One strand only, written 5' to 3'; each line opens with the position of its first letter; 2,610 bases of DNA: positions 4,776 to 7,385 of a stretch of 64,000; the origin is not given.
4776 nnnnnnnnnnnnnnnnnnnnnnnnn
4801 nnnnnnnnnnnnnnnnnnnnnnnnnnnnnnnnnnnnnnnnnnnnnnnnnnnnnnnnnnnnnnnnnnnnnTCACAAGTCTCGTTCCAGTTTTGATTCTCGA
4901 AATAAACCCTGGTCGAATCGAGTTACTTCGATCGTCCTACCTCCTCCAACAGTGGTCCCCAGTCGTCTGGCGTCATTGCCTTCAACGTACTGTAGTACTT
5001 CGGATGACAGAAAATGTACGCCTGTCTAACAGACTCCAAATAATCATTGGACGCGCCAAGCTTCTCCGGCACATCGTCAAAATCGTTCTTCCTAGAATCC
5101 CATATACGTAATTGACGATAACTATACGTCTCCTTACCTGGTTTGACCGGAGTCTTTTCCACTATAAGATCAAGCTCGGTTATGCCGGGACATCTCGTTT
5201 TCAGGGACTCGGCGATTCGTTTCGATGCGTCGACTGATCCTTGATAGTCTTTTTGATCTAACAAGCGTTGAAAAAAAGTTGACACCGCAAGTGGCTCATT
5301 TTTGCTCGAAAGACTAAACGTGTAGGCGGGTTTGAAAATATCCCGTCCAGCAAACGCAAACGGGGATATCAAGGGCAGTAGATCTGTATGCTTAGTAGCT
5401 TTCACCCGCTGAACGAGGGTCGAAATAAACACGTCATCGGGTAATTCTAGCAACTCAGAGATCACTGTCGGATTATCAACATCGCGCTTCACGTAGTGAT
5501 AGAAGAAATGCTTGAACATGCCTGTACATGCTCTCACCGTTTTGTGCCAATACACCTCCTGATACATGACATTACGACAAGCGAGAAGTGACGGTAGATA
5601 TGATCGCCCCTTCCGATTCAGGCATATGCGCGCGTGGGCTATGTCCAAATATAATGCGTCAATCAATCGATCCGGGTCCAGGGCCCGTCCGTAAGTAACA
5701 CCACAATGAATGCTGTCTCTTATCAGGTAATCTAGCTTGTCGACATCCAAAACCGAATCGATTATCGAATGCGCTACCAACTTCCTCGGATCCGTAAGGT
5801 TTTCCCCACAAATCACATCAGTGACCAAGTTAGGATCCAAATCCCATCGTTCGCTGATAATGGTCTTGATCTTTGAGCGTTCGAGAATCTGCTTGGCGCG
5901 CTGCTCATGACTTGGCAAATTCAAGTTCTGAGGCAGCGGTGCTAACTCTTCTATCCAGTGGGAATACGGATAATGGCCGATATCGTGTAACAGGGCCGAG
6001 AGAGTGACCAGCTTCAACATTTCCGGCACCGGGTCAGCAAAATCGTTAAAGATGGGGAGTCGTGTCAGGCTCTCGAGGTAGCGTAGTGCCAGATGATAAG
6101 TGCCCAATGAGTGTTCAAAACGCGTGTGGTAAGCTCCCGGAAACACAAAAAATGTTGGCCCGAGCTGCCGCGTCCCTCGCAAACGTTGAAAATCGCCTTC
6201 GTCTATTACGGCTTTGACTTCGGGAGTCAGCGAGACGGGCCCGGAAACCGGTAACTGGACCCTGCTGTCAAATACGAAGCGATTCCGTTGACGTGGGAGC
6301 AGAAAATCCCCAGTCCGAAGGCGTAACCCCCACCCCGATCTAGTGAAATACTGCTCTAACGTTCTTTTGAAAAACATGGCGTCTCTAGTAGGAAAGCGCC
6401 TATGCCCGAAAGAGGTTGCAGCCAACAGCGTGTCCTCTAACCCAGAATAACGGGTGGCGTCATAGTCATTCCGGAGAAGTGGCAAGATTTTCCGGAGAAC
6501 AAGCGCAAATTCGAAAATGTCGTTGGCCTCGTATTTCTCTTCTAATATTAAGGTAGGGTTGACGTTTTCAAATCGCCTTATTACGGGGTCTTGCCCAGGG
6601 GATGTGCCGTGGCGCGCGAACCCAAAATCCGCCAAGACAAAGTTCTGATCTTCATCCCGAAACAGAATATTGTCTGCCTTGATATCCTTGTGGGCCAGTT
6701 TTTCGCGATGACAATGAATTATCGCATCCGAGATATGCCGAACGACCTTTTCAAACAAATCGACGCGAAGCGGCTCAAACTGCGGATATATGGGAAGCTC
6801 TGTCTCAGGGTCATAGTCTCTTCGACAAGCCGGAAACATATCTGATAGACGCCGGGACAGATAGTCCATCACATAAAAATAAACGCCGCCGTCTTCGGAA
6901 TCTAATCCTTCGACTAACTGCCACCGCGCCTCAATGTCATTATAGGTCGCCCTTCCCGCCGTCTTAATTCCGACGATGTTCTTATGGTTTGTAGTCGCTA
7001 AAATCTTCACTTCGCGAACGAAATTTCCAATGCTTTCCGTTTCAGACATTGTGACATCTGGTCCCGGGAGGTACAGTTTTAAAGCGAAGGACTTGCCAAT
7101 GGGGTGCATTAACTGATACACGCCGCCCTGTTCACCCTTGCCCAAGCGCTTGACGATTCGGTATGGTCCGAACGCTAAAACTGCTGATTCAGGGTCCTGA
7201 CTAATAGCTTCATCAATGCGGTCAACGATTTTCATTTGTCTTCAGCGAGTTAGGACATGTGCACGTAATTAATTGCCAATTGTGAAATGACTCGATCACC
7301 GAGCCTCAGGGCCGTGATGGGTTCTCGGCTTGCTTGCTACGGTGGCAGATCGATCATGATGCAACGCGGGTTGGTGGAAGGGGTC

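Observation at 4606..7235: Ser/Thr kinase fused to a SAMHD1-type HD dNTPase domain on an AT-richer insert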

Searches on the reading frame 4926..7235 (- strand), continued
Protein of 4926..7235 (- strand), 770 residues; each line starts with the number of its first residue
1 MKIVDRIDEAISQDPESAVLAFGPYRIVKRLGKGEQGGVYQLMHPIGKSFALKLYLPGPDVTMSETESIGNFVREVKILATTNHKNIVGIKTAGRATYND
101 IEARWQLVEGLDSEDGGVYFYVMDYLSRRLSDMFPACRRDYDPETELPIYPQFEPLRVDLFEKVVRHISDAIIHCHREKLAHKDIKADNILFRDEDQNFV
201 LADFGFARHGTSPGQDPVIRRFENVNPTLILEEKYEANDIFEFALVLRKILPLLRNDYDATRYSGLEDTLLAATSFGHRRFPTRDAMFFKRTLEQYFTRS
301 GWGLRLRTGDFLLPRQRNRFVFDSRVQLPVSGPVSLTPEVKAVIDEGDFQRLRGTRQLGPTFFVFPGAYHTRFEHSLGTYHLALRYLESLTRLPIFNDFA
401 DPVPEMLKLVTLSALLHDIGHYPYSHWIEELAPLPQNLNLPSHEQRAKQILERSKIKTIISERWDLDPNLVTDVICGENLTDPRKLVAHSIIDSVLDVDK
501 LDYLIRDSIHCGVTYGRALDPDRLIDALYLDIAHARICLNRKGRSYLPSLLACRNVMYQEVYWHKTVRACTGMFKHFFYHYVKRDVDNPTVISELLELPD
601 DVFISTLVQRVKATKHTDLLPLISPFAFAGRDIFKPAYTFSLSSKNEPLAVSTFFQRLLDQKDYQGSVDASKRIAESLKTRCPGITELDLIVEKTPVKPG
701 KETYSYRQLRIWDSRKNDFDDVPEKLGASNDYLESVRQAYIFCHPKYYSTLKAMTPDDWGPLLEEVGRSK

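Call 69: find_encoding_contigs(protein=P0080, flank=8000, max_places=1)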
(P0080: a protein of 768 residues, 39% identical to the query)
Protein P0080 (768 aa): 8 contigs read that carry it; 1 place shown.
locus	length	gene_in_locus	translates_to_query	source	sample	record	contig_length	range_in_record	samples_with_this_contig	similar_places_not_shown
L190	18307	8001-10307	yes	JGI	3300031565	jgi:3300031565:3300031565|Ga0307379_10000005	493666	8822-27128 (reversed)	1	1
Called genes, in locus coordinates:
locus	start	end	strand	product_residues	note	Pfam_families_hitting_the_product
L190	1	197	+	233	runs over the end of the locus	PF03483:B3_4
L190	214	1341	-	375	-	-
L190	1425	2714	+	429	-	PF01978:TrmB (faint), PF09339:HTH_IclR (weak)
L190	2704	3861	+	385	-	-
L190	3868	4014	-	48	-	-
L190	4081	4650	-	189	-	-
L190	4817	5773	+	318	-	PF00491:Arginase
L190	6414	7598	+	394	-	-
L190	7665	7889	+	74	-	-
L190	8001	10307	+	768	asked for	PF00069:Pkinase, PF07714:PK_Tyr_Ser-Thr, PF01966:HD, PF19276:HD_assoc_2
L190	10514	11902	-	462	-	-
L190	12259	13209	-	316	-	PF24827:AstE_AspA_cat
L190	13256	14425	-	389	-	PF01321:Creatinase_N, PF00557:Peptidase_M24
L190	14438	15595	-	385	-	PF01321:Creatinase_N, PF00557:Peptidase_M24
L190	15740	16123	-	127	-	PF00903:Glyoxalase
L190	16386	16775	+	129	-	-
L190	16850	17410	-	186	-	PF00881:Nitroreductase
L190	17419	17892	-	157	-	PF08534:Redoxin, PF00578:AhpC-TSA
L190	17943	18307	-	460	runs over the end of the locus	PF07992:Pyr_redox_2, PF13738:Pyr_redox_3, PF00070:Pyr_redox, PF02852:Pyr_redox_dim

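Call 83: list_cluster_members(proteins=[P0001, P0010, P0019, P0040, P0060, P0069, P0104, P0109])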
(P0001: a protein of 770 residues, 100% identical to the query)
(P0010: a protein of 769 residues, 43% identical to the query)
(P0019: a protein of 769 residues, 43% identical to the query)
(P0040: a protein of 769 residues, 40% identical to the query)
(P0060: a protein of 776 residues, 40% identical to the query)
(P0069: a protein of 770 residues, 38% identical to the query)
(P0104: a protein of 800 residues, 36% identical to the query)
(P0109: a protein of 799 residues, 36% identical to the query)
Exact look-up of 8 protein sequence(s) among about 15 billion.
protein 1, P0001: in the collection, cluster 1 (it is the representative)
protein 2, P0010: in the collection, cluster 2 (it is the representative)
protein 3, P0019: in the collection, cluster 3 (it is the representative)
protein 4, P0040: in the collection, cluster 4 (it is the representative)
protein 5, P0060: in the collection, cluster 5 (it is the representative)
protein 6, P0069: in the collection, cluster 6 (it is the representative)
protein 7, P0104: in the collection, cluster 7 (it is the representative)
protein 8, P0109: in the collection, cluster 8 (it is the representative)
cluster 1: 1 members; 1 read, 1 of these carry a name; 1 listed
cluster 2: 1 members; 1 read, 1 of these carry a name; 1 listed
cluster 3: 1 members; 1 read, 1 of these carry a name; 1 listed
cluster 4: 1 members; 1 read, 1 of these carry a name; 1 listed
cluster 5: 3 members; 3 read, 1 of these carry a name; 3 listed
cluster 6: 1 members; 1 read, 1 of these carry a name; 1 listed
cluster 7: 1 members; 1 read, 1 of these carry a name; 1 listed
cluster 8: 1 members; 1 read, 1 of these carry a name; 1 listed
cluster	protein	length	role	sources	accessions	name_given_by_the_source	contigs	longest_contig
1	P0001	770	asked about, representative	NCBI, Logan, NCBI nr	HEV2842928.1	MAG TPA: HD domain-containing protein [Chthoniobacterales bacterium] | HD domain-containing protein [Chthoniobacterales bacterium]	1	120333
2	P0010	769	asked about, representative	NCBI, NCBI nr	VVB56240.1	Serine/threonine-protein kinase PknD [uncultured archaeon]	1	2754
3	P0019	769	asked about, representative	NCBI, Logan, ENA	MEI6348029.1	MAG: HD domain-containing protein [Bacteroidota bacterium]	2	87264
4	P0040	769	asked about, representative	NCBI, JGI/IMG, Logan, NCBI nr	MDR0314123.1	MAG: protein kinase [Treponema sp.] | HD superfamily phosphohydrolase/tRNA A-37 threonylcarbamoyl transferase component Bud32 | protein kinase [Treponema sp.]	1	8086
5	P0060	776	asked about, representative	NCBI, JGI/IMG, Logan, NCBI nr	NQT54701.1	MAG: HD domain-containing protein [Desulfobacteraceae bacterium] | HD domain-containing protein [Desulfobacteraceae bacterium]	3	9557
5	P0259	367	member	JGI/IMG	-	-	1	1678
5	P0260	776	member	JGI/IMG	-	-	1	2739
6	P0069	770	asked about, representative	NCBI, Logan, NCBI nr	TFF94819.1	MAG: HD domain-containing protein [Promethearchaeota archaeon] | MAG: HD domain-containing protein [Candidatus Lokiarchaeota archaeon]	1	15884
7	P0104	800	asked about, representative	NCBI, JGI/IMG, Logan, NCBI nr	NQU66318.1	MAG: HD domain-containing protein [Candidatus Marinimicrobia bacterium] | HD domain-containing protein [Candidatus Neomarinimicrobiota bacterium]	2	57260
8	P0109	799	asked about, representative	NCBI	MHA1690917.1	MAG: protein kinase domain-containing protein [Candidatus Heimdallarchaeaceae archaeon]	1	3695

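Call 85: search_protein_families(library=padloc, alignment_id=A5, max_evalue=1e-8)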
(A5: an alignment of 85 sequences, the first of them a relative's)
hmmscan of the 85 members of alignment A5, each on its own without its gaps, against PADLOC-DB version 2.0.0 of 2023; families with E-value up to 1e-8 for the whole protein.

A. member 1, L003:4276-5046:- (257 aa): 0 families

B. families by the number of members that match (of 85 scanned): 77 families (the first 25 are shown)
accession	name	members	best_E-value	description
PDLC04599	PDC-M36B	2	1.9e-58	-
PDLC03083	Specificity_I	2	1.2e-48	Type I specificity subunit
PDLC04600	PDC-M36B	2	1.3e-45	-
PDLC04597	PDC-M36A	1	1.1e-237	-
PDLC04598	PDC-M36A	1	6.5e-133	-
PDLC04919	PDC-S13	1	1.7e-114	-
PDLC03073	Specificity_I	1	1.3e-90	Type I specificity subunit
PDLC03105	Specificity_I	1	6.2e-82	Type I specificity subunit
PDLC03072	Specificity_I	1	1.4e-78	Type I specificity subunit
PDLC03090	Specificity_I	1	1.8e-71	Type I specificity subunit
PDLC03191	Specificity_I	1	3e-65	Type I specificity subunit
PDLC03160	Specificity_I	1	8.1e-62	Type I specificity subunit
PDLC04368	PDC-M05A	1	1.5e-53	-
PDLC03174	Specificity_I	1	2.1e-52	Type I specificity subunit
PDLC03040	REase_I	1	1.7e-46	Type I restriction enzyme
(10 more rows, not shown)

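Call 86: search_protein_families(library=padloc, proteins=[L185:4808-7339:-, L185:14189-16573:-, L185:3264-4748:-, L187:3787-6411:+, L189:1446-2813:+, L105:3171-4940:+, L190:10517-11902:-, L186:240-1514:-, L186:10782-11690:-, L105:12469-13791:+], max_evalue=1e-8)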
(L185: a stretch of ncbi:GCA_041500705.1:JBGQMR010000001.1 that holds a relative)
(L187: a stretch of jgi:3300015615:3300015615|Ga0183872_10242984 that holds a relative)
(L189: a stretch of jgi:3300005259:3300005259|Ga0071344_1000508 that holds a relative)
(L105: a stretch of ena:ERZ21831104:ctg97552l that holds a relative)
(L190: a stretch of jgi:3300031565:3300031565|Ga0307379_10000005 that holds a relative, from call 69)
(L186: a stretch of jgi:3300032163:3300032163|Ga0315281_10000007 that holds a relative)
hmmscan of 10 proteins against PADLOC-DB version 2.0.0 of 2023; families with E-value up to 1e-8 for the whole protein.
L185:4808-7339:- (844 aa): 0 families

L185:14189-16573:- (795 aa): 0 families

L185:3264-4748:- (495 aa): 0 families

L187:3787-6411:+ (875 aa): 0 families

L189:1446-2813:+ (456 aa): 2 families
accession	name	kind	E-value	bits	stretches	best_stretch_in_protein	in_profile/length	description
PDLC04597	PDC-M36A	-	1.1e-237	787.3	1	1-456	1-457/457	-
PDLC04598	PDC-M36A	-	6.5e-133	441.2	1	130-456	2-330/330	-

L105:3171-4940:+ (590 aa): 0 families

L190:10517-11902:- (462 aa): 0 families

L186:240-1514:- (425 aa): 0 families

L186:10782-11690:- (303 aa): 0 families

L105:12469-13791:+ (441 aa): 0 families

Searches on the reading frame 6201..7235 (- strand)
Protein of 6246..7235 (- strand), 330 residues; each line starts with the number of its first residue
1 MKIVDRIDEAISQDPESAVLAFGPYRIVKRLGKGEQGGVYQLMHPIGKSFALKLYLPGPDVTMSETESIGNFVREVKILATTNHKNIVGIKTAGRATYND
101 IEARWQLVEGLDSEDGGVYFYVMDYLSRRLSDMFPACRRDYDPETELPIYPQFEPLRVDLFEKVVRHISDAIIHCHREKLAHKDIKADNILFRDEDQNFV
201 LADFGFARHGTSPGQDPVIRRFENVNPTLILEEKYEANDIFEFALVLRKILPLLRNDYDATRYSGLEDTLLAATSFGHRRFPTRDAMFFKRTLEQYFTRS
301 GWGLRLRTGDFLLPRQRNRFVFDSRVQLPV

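Call 38: find_related_loci(query=A2, collection=metagenome_contigs, flank=10000)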
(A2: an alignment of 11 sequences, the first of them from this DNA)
Query A2 (326 aa) in metagenome_contigs; peptide patterns used: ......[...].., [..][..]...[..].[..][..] (x = any residue, [..] = any of these).
600 stretches matched a pattern (row limit reached: there are more); 123 encode a relative of the query (tblastn E <= 1e-3); the best 80 are kept; 79 distinct loci.
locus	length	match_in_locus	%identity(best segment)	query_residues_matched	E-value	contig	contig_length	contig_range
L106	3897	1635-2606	38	1-326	2e-60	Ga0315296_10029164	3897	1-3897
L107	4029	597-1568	37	1-326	2e-59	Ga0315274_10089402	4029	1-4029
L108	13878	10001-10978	37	3-326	2e-56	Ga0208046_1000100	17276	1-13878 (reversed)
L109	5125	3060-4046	35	3-326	5e-53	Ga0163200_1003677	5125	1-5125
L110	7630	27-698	34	99-326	6e-32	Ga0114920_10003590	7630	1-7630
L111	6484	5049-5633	25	6-232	3e-12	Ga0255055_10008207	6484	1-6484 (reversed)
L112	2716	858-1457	27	15-240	1e-9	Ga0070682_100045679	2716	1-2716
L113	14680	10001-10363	32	121-243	9e-9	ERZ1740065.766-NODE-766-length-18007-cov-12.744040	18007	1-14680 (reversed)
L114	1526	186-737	25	6-232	1e-8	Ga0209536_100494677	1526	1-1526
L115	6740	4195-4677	26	12-189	2e-8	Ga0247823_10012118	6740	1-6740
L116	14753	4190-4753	26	3-189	4e-8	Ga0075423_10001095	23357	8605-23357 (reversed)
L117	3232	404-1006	25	4-232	6e-8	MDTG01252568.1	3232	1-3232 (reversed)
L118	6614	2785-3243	24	4-190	7e-8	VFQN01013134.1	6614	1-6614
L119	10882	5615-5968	28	131-232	1e-7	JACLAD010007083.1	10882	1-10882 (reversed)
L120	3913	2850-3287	33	101-240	1e-7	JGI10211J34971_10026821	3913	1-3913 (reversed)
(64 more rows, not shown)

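Call 63: search_protein_representatives(protein=window:6246-7235:-)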
Query: 330 residues. Proteins with E-value up to 0.001 (for the whole library): 41547; up to 1e-10: 225; up to 1e-30: 12. The best 150 are listed.
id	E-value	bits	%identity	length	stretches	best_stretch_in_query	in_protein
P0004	1.0e-94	333.8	54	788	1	3-330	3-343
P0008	7.0e-55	202.9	40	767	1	26-330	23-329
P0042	1.7e-52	195.0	39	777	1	1-330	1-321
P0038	2.0e-51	191.5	37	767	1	2-330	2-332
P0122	2.8e-46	174.6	37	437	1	2-328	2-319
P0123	3.9e-43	164.3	37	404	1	17-330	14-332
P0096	7.3e-38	146.9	35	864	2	156-330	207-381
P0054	1.9e-37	145.6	38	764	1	10-330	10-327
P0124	4.4e-37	144.4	32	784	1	1-326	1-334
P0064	1.2e-35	139.7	35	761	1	18-330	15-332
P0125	5.6e-34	134.2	29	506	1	3-329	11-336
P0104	1.2e-32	129.8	33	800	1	11-319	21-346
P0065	8.0e-30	120.5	34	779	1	19-330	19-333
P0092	2.4e-29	119.0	31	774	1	3-329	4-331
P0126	1.4e-28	116.5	34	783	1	21-330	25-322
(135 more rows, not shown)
